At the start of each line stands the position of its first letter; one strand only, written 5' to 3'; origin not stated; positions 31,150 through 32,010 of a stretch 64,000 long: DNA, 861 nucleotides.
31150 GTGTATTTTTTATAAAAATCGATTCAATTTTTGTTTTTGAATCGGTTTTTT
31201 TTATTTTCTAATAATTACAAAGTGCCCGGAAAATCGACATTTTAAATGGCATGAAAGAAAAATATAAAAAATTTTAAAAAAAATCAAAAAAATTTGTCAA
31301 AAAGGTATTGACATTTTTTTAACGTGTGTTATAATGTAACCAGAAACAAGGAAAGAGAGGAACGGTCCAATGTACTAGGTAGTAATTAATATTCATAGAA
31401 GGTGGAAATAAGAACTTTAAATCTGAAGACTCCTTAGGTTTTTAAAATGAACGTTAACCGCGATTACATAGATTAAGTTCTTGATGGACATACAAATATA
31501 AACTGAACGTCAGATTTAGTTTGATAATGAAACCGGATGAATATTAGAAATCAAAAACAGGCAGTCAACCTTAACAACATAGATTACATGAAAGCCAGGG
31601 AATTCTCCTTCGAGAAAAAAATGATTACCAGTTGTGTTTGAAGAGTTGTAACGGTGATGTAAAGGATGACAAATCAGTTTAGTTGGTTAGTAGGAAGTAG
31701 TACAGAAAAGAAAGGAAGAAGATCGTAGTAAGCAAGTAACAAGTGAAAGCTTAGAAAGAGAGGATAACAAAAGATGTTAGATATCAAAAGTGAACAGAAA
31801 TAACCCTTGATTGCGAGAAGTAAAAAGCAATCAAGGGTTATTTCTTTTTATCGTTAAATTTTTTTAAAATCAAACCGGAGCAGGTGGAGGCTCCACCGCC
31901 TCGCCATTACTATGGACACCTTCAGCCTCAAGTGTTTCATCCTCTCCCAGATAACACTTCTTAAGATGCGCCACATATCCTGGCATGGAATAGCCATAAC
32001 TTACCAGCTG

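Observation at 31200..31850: Orphan near-consensus promoter driving an ORF-less, purine-rich ~500-nt transcript (candidate novel ncRNA)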

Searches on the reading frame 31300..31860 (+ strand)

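Call 44: find_homologous_proteins(query=L170:2032-2601:+, max_evalue=1e-15)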
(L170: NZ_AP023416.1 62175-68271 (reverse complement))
Query L170:2032-2601:+ (189 aa): 666 proteins with E <= 1e-15 among 830 candidates; the best 120 are listed.
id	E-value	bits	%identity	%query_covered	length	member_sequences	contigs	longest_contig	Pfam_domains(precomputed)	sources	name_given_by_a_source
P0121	6.3e-114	395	99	99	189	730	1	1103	-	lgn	-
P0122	2.2e-112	390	98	100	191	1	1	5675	-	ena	-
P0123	6.9e-105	366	90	100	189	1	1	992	-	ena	-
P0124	2.3e-99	348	86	100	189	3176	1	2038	-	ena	-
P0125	5.2e-99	347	87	100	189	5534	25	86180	-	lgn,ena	-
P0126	4.4e-98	344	86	100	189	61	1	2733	-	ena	-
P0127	1.1e-97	343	86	99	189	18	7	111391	-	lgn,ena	-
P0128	3.4e-96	338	87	96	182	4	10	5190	-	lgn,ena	-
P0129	1.0e-95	336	86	100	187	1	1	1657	-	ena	-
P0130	1.1e-95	336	84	100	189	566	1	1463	-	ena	-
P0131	1.3e-95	336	78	100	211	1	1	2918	-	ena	-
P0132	1.9e-95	335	86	98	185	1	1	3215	-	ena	-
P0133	1.2e-94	333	83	100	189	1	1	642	-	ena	-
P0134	1.8e-94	332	83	99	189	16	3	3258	-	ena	-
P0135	3.3e-94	331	85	100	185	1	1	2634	-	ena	-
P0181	3.8e-86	305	79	96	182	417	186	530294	-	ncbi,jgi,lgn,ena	-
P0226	5.7e-76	272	70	96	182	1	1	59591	-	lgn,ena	-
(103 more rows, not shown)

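Call 45: find_encoding_contigs(protein=P0125, flank=3000, max_places=2)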
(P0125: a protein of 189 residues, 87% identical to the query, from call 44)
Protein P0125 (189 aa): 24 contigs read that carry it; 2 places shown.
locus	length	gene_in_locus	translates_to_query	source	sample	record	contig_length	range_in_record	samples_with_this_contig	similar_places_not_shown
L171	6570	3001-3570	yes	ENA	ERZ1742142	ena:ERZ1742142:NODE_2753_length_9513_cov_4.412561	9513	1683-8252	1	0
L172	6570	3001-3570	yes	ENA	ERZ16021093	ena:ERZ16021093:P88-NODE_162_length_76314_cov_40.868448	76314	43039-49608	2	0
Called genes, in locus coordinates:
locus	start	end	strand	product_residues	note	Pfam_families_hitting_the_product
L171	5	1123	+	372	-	PF01625:PMSR, PF01641:SelR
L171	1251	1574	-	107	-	-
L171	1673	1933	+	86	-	-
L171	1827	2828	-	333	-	PF00106:adh_short (weak), PF01073:3Beta_HSD, PF01370:Epimerase, PF02719:Polysacc_synt_2, PF04321:RmlD_sub_bind (weak), PF13460:NAD_binding_10, PF16363:GDP_Man_Dehyd, PF07993:NAD_binding_4, +1 more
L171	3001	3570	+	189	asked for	-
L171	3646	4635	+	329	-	PF14133:DUF4300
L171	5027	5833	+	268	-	PF16738:CBM26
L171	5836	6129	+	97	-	-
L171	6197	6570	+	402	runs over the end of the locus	PF01547:SBP_bac_1, PF13416:SBP_bac_8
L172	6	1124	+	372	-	PF01625:PMSR, PF01641:SelR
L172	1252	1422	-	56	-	-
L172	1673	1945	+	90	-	-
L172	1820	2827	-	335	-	PF00106:adh_short (weak), PF01073:3Beta_HSD, PF01370:Epimerase, PF02719:Polysacc_synt_2, PF04321:RmlD_sub_bind (weak), PF13460:NAD_binding_10, PF16363:GDP_Man_Dehyd, PF07993:NAD_binding_4, +1 more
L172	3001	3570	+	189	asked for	-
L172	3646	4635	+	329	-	PF14133:DUF4300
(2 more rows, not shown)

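Call 46: find_encoding_contigs(protein=P0181, flank=3000, max_places=2)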
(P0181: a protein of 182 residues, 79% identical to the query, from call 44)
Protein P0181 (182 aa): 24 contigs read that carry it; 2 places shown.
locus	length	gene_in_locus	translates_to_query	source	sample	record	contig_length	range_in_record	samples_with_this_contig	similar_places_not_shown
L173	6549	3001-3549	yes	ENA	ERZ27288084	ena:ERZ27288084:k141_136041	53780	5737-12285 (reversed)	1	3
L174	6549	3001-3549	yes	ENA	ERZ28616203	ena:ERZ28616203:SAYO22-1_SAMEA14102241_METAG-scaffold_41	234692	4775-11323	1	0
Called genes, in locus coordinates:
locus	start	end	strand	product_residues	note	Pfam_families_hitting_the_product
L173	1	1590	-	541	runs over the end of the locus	PF16927:HisKA_7TM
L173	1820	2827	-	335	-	PF00106:adh_short (weak), PF01073:3Beta_HSD, PF01370:Epimerase, PF02719:Polysacc_synt_2 (weak), PF04321:RmlD_sub_bind (weak), PF07993:NAD_binding_4, PF13460:NAD_binding_10, PF16363:GDP_Man_Dehyd, +2 more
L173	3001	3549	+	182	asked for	-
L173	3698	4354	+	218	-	PF04607:RelA_SpoT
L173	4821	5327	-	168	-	PF04542:Sigma70_r2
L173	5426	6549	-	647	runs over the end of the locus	PF13727:CoA_binding_3, PF01073:3Beta_HSD (weak), PF01370:Epimerase, PF02719:Polysacc_synt_2, PF04321:RmlD_sub_bind, PF16363:GDP_Man_Dehyd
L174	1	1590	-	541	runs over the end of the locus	PF16927:HisKA_7TM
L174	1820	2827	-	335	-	PF00106:adh_short (weak), PF01073:3Beta_HSD, PF01370:Epimerase, PF02719:Polysacc_synt_2 (weak), PF04321:RmlD_sub_bind (weak), PF07993:NAD_binding_4, PF13460:NAD_binding_10, PF16363:GDP_Man_Dehyd, +2 more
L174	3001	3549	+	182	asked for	-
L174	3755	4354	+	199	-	PF04607:RelA_SpoT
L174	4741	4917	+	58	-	-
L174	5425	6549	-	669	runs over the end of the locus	PF13727:CoA_binding_3, PF00106:adh_short (faint), PF01073:3Beta_HSD, PF01370:Epimerase, PF02719:Polysacc_synt_2, PF04321:RmlD_sub_bind, PF16363:GDP_Man_Dehyd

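Call 47: find_encoding_contigs(protein=P0226, flank=3000, max_places=2)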
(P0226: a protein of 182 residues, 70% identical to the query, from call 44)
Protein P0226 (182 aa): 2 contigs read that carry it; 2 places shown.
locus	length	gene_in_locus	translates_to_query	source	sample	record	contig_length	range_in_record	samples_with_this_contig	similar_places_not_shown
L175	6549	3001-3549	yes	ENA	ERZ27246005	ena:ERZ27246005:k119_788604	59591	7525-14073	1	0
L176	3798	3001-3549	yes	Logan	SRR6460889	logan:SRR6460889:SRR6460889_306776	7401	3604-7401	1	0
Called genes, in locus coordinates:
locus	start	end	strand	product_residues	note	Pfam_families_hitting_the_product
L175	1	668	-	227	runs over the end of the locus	PF01613:Flavin_Reduct, PF21349:RUBY_RBDX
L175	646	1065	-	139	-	PF01475:FUR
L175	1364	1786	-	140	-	PF20118:DUF6508 (weak)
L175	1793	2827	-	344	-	PF00106:adh_short (weak), PF01073:3Beta_HSD, PF01370:Epimerase, PF04321:RmlD_sub_bind, PF08659:KR, PF13460:NAD_binding_10, PF16363:GDP_Man_Dehyd, PF07993:NAD_binding_4, +2 more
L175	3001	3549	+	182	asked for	-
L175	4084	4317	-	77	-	PF12958:DUF3847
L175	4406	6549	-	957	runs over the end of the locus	PF00270:DEAD (weak), PF04851:ResIII, PF27151:YagJ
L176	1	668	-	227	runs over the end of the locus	PF01613:Flavin_Reduct, PF21349:RUBY_RBDX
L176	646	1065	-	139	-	PF01475:FUR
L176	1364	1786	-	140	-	PF20118:DUF6508 (weak)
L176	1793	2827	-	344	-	PF00106:adh_short (weak), PF01073:3Beta_HSD, PF01370:Epimerase, PF04321:RmlD_sub_bind, PF08659:KR, PF13460:NAD_binding_10, PF16363:GDP_Man_Dehyd, PF07993:NAD_binding_4, +2 more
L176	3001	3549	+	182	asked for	-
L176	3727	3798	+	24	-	?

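Call 49: find_homologous_proteins(query=L170:3300-3737:+, max_evalue=1e-30)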
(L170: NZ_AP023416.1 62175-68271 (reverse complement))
Query L170:3300-3737:+ (145 aa): 7918 proteins with E <= 1e-30 among 8000 candidates; the best 120 are listed.
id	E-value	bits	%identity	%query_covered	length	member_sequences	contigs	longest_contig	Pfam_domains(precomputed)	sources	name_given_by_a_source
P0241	4.5e-85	300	99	100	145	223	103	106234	PF03862.19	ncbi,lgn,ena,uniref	ncbi:MAG: stage V sporulation protein AC [Oscillospiraceae bacterium]|uniref:stage V sporulation pro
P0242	6.5e-78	277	89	100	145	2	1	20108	PF03862.19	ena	-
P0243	6.9e-77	274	88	100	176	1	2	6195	PF03862.19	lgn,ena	-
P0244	1.7e-76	273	86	100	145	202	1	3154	PF03862.19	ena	-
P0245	3.0e-76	272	87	100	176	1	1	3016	PF03862.19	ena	-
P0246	3.0e-76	272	87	100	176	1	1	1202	PF03862.19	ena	-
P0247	3.0e-76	272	88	100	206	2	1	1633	PF03862.19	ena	-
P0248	6.5e-76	271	87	100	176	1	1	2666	PF03862.19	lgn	-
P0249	6.6e-76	271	87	100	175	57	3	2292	PF03862.19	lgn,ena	-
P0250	8.3e-76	270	88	100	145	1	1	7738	PF03862.19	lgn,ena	-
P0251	1.0e-75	270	89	98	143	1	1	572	PF03862.19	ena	-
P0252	1.2e-75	270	87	100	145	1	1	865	PF03862.19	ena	-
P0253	1.5e-75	270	85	100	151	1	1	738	PF03862.19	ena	-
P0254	1.8e-75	269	87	100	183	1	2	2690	PF03862.19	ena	-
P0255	2.0e-75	269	87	100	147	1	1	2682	PF03862.19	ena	-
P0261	1.1e-74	267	87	100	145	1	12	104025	PF03862.19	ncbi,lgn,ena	-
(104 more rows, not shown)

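Call 50: find_encoding_contigs(protein=P0261, flank=2500, max_places=4)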
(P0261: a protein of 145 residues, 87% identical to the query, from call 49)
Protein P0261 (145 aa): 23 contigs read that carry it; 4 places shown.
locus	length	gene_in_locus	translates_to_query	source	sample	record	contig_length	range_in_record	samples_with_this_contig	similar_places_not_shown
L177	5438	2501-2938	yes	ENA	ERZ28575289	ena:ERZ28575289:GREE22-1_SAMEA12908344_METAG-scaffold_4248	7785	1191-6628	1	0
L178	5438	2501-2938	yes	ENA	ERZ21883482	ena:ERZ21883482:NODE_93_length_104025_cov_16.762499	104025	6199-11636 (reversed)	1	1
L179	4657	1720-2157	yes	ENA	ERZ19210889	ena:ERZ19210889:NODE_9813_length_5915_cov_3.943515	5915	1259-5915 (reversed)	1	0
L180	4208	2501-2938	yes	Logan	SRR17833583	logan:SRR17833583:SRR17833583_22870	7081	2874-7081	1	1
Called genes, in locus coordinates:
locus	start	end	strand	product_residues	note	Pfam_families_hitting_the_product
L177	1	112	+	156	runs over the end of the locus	-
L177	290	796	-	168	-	PF12844:HTH_19, PF13560:HTH_31, PF01381:HTH_3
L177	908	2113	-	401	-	PF04055:Radical_SAM, PF06969:HemN_C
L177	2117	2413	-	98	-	PF14697:Fer4_21, PF12838:Fer4_7 (weak), PF13187:Fer4_9 (faint), PF00037:Fer4 (weak)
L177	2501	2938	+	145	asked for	PF03862:SpoVAC_SpoVAEB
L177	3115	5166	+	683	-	PF00009:GTP_EFTU, PF22042:EF-G_D2, PF03144:GTP_EFTU_D2 (weak), PF16658:RF3_C (weak), PF14492:EFG_III, PF03764:EFG_IV, PF00679:EFG_C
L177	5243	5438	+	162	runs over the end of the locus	-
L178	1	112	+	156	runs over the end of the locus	-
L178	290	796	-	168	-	PF12844:HTH_19, PF13560:HTH_31, PF01381:HTH_3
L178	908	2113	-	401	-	PF04055:Radical_SAM, PF06969:HemN_C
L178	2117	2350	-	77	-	PF12837:Fer4_6 (faint), PF14697:Fer4_21, PF12838:Fer4_7 (weak), PF13187:Fer4_9 (weak), PF00037:Fer4 (weak)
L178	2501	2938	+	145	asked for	PF03862:SpoVAC_SpoVAEB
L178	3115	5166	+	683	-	PF00009:GTP_EFTU, PF22042:EF-G_D2, PF03144:GTP_EFTU_D2 (weak), PF16658:RF3_C (weak), PF14492:EFG_III, PF03764:EFG_IV, PF00679:EFG_C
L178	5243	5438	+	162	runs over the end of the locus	-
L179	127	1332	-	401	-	PF04055:Radical_SAM, PF06969:HemN_C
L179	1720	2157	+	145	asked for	PF03862:SpoVAC_SpoVAEB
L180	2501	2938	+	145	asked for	PF03862:SpoVAC_SpoVAEB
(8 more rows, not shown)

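Call 51: find_encoding_contigs(protein=P0242, flank=2500, max_places=3)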
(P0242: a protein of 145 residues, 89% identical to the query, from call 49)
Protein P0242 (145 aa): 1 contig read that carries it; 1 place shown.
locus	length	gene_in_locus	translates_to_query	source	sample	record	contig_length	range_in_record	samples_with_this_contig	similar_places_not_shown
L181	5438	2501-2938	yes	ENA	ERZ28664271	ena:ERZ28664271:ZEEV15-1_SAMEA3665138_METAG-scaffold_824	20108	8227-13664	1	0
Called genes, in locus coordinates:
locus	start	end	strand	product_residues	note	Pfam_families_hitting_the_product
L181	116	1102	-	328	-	PF01073:3Beta_HSD, PF01370:Epimerase, PF02719:Polysacc_synt_2 (weak), PF04321:RmlD_sub_bind (weak), PF05368:NmrA (weak), PF13460:NAD_binding_10, PF16363:GDP_Man_Dehyd, PF07993:NAD_binding_4, +2 more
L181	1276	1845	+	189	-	-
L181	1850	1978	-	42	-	-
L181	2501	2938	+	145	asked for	PF03862:SpoVAC_SpoVAEB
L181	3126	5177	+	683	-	PF00009:GTP_EFTU, PF22042:EF-G_D2, PF03144:GTP_EFTU_D2 (weak), PF16658:RF3_C (weak), PF14492:EFG_III, PF03764:EFG_IV, PF00679:EFG_C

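Call 68: find_encoding_contigs(protein=P0250, flank=2500, max_places=3)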
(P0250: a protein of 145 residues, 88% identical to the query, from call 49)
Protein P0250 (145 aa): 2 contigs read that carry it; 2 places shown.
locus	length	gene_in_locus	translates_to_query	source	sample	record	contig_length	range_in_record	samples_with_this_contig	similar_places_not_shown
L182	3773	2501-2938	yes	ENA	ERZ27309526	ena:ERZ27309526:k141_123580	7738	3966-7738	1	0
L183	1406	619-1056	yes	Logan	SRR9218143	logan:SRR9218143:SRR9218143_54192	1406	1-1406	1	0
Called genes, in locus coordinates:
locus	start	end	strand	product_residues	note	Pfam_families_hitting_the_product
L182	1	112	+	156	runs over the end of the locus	-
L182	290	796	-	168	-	PF12844:HTH_19, PF13560:HTH_31, PF01381:HTH_3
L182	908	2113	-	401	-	PF04055:Radical_SAM, PF06969:HemN_C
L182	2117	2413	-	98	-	PF14697:Fer4_21, PF12838:Fer4_7 (weak), PF13187:Fer4_9 (faint), PF00037:Fer4 (weak)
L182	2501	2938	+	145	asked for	PF03862:SpoVAC_SpoVAEB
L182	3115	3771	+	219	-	?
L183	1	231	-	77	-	?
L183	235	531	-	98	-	PF14697:Fer4_21, PF12838:Fer4_7 (weak), PF13187:Fer4_9 (faint), PF00037:Fer4 (weak)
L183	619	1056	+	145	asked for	PF03862:SpoVAC_SpoVAEB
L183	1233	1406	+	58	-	?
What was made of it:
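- It belongs to a three-gene indel in Vescimonas (calls 50, 51, 68).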
